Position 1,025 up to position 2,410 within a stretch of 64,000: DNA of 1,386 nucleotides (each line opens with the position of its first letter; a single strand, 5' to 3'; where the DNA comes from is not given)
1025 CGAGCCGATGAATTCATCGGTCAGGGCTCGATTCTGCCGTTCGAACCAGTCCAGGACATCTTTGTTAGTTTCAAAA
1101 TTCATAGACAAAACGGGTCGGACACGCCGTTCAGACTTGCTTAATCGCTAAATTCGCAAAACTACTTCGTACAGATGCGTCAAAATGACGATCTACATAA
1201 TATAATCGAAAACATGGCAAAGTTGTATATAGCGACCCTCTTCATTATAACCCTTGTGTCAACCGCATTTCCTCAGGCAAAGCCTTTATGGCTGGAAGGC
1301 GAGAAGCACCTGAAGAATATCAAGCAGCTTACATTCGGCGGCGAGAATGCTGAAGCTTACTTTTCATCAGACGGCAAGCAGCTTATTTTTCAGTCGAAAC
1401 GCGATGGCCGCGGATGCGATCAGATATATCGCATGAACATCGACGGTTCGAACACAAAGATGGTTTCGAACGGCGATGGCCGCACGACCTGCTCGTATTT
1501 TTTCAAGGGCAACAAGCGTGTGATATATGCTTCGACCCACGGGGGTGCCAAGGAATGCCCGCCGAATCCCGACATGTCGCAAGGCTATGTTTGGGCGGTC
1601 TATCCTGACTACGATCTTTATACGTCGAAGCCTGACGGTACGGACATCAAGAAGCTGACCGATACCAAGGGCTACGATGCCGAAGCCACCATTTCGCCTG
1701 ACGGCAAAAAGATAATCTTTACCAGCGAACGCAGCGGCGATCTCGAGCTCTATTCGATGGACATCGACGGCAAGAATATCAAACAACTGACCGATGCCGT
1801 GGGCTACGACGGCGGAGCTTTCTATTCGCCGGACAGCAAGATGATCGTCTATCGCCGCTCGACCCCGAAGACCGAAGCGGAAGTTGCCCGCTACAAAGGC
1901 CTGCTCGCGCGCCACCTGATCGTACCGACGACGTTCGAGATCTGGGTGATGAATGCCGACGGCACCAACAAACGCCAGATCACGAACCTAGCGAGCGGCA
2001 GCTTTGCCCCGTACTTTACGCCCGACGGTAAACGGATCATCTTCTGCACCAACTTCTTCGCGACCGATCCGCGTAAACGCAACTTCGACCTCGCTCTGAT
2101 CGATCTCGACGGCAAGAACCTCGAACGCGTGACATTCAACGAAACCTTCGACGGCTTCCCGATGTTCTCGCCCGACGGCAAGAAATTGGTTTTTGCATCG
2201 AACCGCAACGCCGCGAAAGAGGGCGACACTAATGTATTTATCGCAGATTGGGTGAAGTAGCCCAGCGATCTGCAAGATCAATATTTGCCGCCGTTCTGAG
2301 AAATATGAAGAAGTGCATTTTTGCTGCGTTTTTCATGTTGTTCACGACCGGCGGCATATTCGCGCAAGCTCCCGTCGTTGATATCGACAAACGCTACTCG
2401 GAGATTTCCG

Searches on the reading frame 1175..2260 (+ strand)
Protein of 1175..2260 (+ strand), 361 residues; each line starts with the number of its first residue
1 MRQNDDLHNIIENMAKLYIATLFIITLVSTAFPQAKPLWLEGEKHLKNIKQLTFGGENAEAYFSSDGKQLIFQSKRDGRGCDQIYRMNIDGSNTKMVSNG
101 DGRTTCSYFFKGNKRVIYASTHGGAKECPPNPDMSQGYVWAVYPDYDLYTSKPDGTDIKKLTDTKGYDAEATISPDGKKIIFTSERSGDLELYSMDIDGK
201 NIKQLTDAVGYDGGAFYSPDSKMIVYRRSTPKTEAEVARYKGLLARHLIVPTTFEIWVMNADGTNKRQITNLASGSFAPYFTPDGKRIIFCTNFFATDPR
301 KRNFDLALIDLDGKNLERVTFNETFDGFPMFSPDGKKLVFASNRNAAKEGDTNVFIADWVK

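Call 24: search_protein_families(library=ncbifam, proteins=[window:1175-2260:+], max_evalue=0.001)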
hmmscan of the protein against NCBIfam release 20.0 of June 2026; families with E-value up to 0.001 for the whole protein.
window:1175-2260:+ (361 aa): 7 families
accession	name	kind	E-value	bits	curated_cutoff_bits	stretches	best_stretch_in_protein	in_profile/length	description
TIGR02800.1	propeller_TolB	equivalog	1.5e-44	152.6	343.15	4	146-230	259-343/418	Tol-Pal system beta propeller repeat protein TolB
NF053518.1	DipepPtdsDpp5Prph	equivalog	1.2e-29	103.4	900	4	147-242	43-138/655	dipeptidyl-peptidase Dpp5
NF002183.0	PRK01029.1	equivalog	1.3e-16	60.7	405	1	161-226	276-343/429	Tol-Pal system protein TolB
NF003124.0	PRK04043.1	equivalog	1.9e-15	56.6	428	1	147-292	258-386/419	Tol-Pal system protein TolB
NF052339.1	hydrazine_alpha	equivalog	1.3e-12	46.5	800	1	157-217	94-156/804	hydrazine synthase subunit alpha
NF033523.0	lasso_peptidase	equivalog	1.6e-09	37.1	400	0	170-238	92-160/638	Atxe2 family lasso peptide isopeptidase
NF053607.1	CHU_0125_OmpA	equivalog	6.4e-08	31.5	620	0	271-355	218-304/639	CHU_0125 family OmpA-like outer membrane integrity protein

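Call 59: find_encoding_contigs(protein=window:1175-2260:+, flank=10000, max_places=2)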
Protein window:1175-2260:+ (361 aa): no gene with exactly this product is on record in the collection.
